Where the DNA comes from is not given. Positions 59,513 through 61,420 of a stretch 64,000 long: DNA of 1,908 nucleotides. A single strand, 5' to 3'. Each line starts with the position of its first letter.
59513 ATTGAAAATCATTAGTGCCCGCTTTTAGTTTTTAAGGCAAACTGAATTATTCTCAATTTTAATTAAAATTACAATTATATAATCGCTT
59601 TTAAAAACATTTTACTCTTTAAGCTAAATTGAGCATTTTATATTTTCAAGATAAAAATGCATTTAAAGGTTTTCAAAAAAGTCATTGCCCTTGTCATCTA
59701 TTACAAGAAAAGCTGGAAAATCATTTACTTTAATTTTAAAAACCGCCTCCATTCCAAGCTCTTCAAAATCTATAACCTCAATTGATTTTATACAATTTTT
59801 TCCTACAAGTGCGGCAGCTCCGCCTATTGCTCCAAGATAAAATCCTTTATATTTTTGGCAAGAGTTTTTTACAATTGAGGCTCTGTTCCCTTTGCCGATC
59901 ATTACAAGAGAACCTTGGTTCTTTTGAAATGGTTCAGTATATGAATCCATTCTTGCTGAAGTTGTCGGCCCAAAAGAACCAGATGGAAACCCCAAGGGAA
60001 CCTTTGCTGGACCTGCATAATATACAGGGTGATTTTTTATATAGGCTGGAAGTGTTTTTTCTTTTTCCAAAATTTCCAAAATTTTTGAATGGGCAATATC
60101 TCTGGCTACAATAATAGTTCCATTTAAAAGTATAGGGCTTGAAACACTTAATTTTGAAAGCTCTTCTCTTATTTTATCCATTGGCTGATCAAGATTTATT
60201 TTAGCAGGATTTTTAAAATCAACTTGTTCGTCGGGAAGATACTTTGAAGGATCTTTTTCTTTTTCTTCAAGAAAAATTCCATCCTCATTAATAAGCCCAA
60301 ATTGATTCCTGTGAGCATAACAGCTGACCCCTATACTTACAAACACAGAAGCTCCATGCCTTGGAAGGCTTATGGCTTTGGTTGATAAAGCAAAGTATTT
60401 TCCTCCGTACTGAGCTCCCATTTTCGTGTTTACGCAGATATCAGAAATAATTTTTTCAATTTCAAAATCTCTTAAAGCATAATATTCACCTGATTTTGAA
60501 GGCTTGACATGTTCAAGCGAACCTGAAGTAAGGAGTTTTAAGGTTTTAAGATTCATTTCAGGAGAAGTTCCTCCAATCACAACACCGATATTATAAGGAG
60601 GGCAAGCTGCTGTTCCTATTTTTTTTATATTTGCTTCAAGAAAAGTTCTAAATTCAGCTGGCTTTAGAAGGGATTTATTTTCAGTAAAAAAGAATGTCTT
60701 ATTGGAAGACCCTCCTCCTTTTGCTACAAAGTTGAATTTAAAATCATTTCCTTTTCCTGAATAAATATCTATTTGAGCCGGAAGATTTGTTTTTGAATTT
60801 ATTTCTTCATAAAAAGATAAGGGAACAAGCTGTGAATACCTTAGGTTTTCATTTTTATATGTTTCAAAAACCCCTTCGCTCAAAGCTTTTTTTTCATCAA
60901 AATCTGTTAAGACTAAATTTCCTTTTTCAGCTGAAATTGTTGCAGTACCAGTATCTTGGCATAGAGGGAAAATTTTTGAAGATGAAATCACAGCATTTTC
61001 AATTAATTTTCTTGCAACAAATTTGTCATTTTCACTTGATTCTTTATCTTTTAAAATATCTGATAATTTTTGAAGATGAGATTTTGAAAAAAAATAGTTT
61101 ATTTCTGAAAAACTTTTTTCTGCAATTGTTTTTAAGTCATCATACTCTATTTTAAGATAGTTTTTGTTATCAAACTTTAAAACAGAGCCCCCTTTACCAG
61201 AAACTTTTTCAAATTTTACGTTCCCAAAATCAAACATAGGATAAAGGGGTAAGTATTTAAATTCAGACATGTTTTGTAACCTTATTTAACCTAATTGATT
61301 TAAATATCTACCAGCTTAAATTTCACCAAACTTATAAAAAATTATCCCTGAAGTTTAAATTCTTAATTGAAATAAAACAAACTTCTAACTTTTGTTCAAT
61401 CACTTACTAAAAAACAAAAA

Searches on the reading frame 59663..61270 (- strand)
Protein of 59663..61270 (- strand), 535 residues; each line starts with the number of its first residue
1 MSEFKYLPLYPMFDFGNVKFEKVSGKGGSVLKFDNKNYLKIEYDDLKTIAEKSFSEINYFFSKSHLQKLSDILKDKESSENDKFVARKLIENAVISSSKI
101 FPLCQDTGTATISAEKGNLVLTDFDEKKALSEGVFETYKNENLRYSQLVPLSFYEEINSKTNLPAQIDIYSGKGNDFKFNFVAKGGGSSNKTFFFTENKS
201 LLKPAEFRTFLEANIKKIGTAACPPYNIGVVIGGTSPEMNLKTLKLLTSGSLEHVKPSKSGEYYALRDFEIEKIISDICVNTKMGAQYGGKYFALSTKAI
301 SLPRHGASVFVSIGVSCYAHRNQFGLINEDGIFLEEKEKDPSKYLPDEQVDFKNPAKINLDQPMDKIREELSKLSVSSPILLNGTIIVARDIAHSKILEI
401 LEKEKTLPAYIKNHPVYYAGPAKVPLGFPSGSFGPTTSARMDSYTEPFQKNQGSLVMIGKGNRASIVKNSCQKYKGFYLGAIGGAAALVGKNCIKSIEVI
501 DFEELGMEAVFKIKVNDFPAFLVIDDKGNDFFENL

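Call 56: search_protein_families(library=pfam, proteins=[window:59663-61270:-], max_evalue=0.0001)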
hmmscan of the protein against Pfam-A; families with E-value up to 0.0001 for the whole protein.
window:59663-61270:- (535 aa): 2 families
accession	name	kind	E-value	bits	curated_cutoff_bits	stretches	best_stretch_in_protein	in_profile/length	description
PF05683.17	Fumerase_C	-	5e-76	255.1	22.2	1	331-534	1-204/205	Fumarase C-terminus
PF05681.19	Fumerase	-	4.8e-66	223.3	25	1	50-323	4-267/270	Fumarate hydratase (Fumerase)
